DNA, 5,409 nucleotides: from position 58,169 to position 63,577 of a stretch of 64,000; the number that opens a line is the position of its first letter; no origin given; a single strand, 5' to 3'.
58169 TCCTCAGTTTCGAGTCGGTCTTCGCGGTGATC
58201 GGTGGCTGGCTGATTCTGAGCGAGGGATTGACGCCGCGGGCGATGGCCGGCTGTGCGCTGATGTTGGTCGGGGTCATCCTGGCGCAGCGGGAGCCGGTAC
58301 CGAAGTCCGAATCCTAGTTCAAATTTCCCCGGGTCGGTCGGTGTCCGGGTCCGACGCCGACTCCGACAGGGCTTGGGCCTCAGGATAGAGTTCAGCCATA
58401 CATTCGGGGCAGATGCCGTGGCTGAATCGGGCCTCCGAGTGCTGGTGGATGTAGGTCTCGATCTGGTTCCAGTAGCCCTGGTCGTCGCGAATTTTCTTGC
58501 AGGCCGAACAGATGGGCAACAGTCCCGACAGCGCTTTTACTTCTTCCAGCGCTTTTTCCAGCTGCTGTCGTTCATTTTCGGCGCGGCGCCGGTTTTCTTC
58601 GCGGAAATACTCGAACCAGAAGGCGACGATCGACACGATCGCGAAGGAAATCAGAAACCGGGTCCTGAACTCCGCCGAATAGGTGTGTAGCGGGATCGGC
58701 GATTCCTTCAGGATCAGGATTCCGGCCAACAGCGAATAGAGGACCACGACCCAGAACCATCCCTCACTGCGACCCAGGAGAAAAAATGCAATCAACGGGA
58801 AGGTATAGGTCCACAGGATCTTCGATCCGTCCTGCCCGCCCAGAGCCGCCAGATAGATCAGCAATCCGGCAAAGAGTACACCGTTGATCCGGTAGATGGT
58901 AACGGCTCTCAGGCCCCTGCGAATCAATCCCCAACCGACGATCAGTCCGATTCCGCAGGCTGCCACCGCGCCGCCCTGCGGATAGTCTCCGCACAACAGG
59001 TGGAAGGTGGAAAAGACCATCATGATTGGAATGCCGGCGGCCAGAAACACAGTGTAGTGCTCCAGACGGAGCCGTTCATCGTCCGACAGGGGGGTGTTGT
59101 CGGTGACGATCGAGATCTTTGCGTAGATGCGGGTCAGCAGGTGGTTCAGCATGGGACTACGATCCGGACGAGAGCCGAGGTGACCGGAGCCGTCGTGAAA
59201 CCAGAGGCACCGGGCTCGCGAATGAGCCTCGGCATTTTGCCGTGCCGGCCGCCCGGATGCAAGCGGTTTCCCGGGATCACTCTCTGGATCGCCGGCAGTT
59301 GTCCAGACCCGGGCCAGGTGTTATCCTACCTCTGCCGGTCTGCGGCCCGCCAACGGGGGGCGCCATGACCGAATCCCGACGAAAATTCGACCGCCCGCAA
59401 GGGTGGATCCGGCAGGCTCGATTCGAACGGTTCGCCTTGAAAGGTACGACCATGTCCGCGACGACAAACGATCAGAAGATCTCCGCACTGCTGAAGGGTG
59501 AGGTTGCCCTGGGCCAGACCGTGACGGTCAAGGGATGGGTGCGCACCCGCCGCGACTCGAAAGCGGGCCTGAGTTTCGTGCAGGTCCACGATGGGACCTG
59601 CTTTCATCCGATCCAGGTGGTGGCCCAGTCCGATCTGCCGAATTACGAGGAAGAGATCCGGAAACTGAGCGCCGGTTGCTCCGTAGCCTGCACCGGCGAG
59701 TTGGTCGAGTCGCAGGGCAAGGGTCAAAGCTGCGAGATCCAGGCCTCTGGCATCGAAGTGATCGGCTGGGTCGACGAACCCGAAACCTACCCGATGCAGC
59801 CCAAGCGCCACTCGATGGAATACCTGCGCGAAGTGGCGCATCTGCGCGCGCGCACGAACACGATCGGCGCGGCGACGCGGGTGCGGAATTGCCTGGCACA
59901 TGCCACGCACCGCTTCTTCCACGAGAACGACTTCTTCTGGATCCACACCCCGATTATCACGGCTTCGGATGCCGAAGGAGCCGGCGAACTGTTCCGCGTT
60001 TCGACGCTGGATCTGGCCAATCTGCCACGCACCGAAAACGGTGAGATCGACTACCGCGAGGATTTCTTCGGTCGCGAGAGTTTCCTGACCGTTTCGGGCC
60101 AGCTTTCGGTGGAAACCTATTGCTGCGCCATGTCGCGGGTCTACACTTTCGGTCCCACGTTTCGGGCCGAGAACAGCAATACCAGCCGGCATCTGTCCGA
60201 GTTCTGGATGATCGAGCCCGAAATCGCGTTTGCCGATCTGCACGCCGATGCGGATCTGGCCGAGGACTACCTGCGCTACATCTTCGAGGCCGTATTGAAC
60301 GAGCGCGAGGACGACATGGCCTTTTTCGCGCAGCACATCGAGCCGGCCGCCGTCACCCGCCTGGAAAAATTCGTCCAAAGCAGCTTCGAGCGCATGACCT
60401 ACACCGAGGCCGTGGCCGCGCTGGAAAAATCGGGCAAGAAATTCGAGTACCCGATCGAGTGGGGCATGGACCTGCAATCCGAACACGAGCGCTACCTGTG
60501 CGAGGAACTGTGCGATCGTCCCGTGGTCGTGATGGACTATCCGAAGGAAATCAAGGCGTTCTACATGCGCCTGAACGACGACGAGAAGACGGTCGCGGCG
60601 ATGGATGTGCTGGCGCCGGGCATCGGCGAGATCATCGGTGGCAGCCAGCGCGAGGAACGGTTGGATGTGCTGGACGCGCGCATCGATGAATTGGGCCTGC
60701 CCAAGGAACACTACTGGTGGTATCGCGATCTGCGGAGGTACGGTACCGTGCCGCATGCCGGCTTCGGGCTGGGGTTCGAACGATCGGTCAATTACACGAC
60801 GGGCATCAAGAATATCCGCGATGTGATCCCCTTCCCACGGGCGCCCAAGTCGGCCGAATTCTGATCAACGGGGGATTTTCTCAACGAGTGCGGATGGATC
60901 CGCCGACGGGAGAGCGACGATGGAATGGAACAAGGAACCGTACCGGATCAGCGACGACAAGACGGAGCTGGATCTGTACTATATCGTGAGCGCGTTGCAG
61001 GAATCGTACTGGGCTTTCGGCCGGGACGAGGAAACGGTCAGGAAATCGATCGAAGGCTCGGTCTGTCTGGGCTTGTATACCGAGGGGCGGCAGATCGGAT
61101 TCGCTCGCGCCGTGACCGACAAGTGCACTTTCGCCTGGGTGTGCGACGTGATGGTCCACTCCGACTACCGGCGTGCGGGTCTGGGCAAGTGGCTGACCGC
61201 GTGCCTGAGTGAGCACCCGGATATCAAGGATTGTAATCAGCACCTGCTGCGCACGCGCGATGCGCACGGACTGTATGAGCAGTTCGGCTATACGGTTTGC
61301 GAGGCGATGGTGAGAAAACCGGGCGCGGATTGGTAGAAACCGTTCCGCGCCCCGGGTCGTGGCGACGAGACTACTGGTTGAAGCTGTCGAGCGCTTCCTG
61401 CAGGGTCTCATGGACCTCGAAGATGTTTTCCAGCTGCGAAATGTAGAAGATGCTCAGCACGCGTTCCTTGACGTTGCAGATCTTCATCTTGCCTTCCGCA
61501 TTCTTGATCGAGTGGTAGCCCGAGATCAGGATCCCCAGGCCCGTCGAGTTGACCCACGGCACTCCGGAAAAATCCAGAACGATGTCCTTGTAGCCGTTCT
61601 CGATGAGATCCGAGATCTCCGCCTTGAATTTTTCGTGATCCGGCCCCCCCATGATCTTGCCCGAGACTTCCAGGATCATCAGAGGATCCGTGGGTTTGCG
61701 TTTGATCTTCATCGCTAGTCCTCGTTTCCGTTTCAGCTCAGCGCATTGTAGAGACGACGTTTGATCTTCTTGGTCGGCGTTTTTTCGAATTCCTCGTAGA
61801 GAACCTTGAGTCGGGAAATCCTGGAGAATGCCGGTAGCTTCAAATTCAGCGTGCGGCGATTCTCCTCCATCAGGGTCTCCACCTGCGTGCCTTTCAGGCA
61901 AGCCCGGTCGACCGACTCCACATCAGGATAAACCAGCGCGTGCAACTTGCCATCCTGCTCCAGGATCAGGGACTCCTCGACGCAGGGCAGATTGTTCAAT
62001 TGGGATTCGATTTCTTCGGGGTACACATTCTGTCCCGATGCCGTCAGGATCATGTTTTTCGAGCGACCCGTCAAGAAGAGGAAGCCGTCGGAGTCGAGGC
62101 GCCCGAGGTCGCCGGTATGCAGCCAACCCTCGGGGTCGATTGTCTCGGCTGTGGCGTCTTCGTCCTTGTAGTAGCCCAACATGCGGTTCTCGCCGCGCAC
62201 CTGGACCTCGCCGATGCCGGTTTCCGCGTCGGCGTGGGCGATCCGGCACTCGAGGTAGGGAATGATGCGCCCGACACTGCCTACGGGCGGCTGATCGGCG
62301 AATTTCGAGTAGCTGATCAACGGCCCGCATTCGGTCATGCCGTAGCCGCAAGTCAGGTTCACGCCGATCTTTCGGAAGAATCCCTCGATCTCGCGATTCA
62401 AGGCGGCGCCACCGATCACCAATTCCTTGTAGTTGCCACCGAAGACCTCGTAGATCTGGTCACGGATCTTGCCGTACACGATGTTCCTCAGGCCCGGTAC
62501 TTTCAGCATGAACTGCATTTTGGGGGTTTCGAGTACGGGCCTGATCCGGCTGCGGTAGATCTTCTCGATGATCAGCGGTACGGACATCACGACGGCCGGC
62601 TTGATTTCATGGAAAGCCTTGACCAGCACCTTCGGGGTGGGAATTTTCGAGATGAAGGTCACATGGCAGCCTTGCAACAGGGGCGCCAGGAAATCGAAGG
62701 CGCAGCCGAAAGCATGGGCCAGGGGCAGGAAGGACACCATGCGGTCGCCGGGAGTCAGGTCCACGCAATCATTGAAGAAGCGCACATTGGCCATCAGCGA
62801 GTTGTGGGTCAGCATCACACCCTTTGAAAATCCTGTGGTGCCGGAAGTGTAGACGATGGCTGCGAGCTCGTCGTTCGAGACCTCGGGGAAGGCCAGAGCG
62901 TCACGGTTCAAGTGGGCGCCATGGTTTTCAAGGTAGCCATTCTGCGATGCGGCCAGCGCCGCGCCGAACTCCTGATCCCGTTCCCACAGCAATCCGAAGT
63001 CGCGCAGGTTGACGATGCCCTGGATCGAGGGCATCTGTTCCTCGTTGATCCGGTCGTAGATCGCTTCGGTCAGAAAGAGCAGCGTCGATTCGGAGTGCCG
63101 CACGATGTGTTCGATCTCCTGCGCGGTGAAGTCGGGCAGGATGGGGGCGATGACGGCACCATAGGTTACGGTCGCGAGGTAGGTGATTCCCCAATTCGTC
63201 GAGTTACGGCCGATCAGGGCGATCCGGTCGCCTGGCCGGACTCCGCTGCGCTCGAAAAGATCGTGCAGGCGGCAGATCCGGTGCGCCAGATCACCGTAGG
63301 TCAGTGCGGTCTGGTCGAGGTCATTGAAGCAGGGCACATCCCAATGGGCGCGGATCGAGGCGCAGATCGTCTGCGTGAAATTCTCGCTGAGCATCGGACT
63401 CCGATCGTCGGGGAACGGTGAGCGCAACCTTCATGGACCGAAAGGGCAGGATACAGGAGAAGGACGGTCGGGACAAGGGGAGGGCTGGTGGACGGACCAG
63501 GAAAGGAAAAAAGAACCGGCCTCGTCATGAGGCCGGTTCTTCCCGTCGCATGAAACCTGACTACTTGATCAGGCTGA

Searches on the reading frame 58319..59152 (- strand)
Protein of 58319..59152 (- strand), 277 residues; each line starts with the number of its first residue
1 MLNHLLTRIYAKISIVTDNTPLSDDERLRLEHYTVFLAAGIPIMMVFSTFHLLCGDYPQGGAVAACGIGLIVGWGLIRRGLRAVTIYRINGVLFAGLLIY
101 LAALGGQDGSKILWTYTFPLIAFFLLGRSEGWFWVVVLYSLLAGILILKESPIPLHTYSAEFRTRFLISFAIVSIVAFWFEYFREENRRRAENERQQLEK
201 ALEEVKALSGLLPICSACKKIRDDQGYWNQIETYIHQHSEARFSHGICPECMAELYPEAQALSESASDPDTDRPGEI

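Call 28: search_protein_families(library=pfam, proteins=[window:58319-59152:-], max_evalue=0.00001)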
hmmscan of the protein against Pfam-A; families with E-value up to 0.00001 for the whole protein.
window:58319-59152:- (277 aa): 1 family
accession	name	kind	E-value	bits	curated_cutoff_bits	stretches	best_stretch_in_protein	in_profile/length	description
PF20966.2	MASE6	-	3.5e-07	30.8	27.4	1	43-193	22-168/170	MASE6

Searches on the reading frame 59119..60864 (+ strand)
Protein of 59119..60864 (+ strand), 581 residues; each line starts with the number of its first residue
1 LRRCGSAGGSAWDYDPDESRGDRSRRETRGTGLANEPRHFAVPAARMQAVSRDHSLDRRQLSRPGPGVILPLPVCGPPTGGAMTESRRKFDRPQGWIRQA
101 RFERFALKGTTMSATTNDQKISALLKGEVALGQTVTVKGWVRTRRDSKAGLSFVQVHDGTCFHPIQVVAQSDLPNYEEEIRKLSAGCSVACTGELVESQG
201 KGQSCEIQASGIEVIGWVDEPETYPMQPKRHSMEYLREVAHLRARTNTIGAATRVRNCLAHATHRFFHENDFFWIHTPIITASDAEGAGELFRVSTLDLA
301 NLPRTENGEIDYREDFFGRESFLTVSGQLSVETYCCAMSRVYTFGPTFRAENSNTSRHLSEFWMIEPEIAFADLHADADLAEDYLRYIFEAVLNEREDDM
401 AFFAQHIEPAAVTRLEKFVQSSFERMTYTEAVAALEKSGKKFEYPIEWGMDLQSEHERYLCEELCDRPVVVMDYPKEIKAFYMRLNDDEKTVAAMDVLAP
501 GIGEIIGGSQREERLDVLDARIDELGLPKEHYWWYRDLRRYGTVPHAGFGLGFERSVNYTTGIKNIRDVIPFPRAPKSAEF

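Call 30: search_protein_families(library=ncbifam, proteins=[window:59119-60864:+], max_evalue=0.001)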
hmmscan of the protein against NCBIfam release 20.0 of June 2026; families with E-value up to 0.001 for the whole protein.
window:59119-60864:+ (581 aa): 15 families
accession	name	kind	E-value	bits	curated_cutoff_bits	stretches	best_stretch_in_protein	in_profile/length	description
NF003037.0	PRK03932.1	equivalog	3.5e-204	678.9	414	1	119-581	4-451/451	asparagine--tRNA ligase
TIGR00457.1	asnS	equivalog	2.9e-192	639.5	342.6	1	121-581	4-455/455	asparagine--tRNA ligase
NF003483.0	PRK05159.1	equivalog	2.4e-74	250.8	353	2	305-575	169-432/438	aspartate--tRNA(Asn) ligase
TIGR00458.1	aspS_nondisc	equivalog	5.7e-59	200.2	368.4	1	132-577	12-424/428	aspartate--tRNA(Asn) ligase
NF005052.0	PRK06462.1-1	equivalog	1.7e-36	126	368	1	311-575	89-346/353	asparagine synthetase A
NF001750.0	PRK00476.1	equivalog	1.8e-29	102.5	443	2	130-290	16-181/590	aspartate--tRNA ligase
TIGR00459.1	aspS_bact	equivalog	5.6e-28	97.6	373.85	2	129-432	13-278/586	aspartate--tRNA ligase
NF005054.0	PRK06462.1-4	equivalog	4.6e-27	94.9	309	1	250-577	22-313/318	asparagine synthetase A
NF001756.1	PRK00484.1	subfamily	1e-23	83.8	468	2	336-574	235-484/488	lysine--tRNA ligase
NF005055.0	PRK06462.1-5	equivalog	2e-21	76.4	389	1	337-575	105-334/341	asparagine synthetase A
NF005053.0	PRK06462.1-3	equivalog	6.8e-21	75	322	1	320-569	18-261/274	asparagine synthetase A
TIGR00499.1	lysS_bact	equivalog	1.6e-17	63.3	427.6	2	338-481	240-391/496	lysine--tRNA ligase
NF009101.0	PRK12445.1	subfamily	8.2e-09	34.5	1026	1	336-574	250-500/505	lysine--tRNA ligase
TIGR00462.1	genX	equivalog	4.2e-07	29.7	286.9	1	256-572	4-304/304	EF-P lysine aminoacylase EpmA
NF009460.0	PRK12820.1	equivalog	1.2e-06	26.9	1379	0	504-575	516-591/723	bifunctional aspartyl-tRNA synthetase/aspartyl/glutamyl-tRNA amidotransferase subunit C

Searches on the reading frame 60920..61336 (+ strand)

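Call 30: search_protein_families(library=ncbifam, proteins=[window:60920-61336:+], max_evalue=0.001)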
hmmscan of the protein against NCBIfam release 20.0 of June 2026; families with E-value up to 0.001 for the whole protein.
window:60920-61336:+ (138 aa): 2 families
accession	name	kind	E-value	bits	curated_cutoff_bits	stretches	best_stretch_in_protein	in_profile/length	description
TIGR01575.1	rimI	equivalog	3.7e-05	23.9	86.4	1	27-127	10-115/132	ribosomal protein S18-alanine N-acetyltransferase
NF040501.1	resist_ArsN2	equivalog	0.00077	19.1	125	1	76-128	53-105/133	arsenic resistance N-acetyltransferase ArsN2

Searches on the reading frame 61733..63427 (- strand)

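Call 30: search_protein_families(library=ncbifam, proteins=[window:61733-63427:-], max_evalue=0.001)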
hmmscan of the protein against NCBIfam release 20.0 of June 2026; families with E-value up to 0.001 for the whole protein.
window:61733-63427:- (564 aa): 105 families (the best 25 are shown)
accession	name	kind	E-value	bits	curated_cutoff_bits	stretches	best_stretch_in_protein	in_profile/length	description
NF004837.0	PRK06187.1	subfamily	8.2e-84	281.7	476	2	298-558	255-516/531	long-chain-fatty-acid--CoA ligase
NF005801.1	PRK07656.1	equivalog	2.7e-64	217.6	657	2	38-268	23-246/500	FadD3 family acyl-CoA ligase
NF005702.0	PRK07514.1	subfamily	2.6e-62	210.8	558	2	15-286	3-254/506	malonyl-CoA synthase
NF009233.0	PRK12583.1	subfamily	6e-62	209.8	832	2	357-488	345-481/558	fatty acid CoA ligase family protein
NF052269.1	Staph_lig_FadD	equivalog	7.1e-56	189.6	650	3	261-555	195-484/499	long-chain-fatty-acid--CoA ligase FadD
NF005307.0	PRK06839.1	equivalog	1.8e-54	185.2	748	1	39-557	25-486/496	o-succinylbenzoate--CoA ligase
NF004114.0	PRK05605.1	equivalog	9.1e-54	182.7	766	3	337-488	344-500/575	long-chain-fatty-acid--CoA ligase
NF005714.0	PRK07529.1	subfamily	2e-52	178.4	632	2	334-484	341-502/640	acyl-CoA synthetase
NF038343.1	ligase_FadD11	exception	8.8e-52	176.3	950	2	332-483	328-472/585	fatty acid--CoA ligase FadD11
TIGR01923.1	menE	equivalog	9.5e-51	173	330.15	2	332-491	225-382/442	o-succinylbenzoate--CoA ligase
NF006182.0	PRK08316.1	subfamily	4.9e-50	170.5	663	2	38-278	33-262/523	fatty acyl-CoA synthetase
NF006181.0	PRK08314.1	subfamily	6.1e-50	170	705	2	40-260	48-278/563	long-chain-fatty-acid--CoA ligase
NF004758.0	PRK06087.1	equivalog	4.5e-48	164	736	2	25-272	34-273/548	medium-chain fatty-acid--CoA ligase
NF004229.0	PRK05677.1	subfamily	8.6e-46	156.5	879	3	336-486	331-484/563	long-chain-fatty-acid--CoA ligase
NF052580.1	Str24CoAsynCasG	equivalog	1.8e-45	155.3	750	2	355-558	344-544/548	steroid-24-oyl-CoA synthetase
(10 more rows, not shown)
